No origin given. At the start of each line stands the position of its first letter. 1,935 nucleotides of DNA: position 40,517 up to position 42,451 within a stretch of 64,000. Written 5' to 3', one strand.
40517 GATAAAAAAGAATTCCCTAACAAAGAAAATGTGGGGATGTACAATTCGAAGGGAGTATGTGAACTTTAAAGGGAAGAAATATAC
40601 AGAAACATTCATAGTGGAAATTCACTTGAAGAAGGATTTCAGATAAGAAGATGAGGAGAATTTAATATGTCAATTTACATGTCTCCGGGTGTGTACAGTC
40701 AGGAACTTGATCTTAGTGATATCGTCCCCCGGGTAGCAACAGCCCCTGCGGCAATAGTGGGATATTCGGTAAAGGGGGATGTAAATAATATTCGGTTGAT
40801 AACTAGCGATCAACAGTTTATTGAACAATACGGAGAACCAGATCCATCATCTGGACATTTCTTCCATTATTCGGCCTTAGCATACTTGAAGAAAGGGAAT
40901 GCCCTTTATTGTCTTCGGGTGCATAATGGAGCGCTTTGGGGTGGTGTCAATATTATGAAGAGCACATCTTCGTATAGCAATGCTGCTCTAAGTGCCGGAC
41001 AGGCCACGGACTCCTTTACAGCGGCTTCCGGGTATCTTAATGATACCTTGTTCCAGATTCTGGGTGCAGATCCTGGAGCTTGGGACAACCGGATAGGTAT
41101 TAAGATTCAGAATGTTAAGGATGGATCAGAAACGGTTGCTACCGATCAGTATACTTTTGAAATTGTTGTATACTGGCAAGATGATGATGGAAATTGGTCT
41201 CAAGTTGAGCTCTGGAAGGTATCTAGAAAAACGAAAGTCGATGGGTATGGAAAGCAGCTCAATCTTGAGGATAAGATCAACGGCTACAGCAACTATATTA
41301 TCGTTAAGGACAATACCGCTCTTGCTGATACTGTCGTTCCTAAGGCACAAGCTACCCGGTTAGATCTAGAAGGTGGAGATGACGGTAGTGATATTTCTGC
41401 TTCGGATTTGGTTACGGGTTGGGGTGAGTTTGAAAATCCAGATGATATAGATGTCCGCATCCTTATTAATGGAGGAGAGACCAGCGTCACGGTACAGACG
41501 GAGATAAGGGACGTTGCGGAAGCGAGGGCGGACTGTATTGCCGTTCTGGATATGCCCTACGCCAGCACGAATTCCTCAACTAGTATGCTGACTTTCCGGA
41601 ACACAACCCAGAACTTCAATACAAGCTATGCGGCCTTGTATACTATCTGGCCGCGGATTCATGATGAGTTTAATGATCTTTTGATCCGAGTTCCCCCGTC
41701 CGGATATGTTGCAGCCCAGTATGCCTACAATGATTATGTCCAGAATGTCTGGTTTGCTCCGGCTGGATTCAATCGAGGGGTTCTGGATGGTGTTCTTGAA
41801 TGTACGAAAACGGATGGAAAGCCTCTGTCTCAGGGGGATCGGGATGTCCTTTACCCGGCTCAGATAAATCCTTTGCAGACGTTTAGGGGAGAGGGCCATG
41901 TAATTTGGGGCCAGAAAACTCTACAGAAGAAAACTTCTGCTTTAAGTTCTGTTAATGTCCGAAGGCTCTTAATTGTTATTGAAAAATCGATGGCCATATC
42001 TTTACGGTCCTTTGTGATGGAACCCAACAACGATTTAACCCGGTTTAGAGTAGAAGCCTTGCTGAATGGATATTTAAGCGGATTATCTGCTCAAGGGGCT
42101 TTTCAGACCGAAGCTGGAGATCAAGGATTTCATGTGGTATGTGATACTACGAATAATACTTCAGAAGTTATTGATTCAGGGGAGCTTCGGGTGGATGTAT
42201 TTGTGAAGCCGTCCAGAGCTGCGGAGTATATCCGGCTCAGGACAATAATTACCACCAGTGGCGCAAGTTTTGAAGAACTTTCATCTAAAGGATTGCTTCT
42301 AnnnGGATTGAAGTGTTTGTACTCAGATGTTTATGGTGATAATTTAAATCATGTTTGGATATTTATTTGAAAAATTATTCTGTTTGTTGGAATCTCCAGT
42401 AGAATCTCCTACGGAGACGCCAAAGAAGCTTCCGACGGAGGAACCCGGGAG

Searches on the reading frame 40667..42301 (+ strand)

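Call 66: search_protein_families(library=pfam, proteins=[window:40667-42301:+], max_evalue=0.001)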
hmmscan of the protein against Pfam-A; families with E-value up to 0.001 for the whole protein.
window:40667-42301:+ (545 aa): 2 families
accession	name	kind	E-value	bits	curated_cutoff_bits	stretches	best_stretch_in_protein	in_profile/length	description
PF04984.19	Phage_sheath_1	-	1.2e-16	61.4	31.4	1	260-419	17-168/168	Phage tail sheath protein subtilisin-like domain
PF17482.7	Phage_sheath_1C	-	3.7e-10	40.2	26.9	1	422-528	2-103/104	Phage tail sheath C-terminal domain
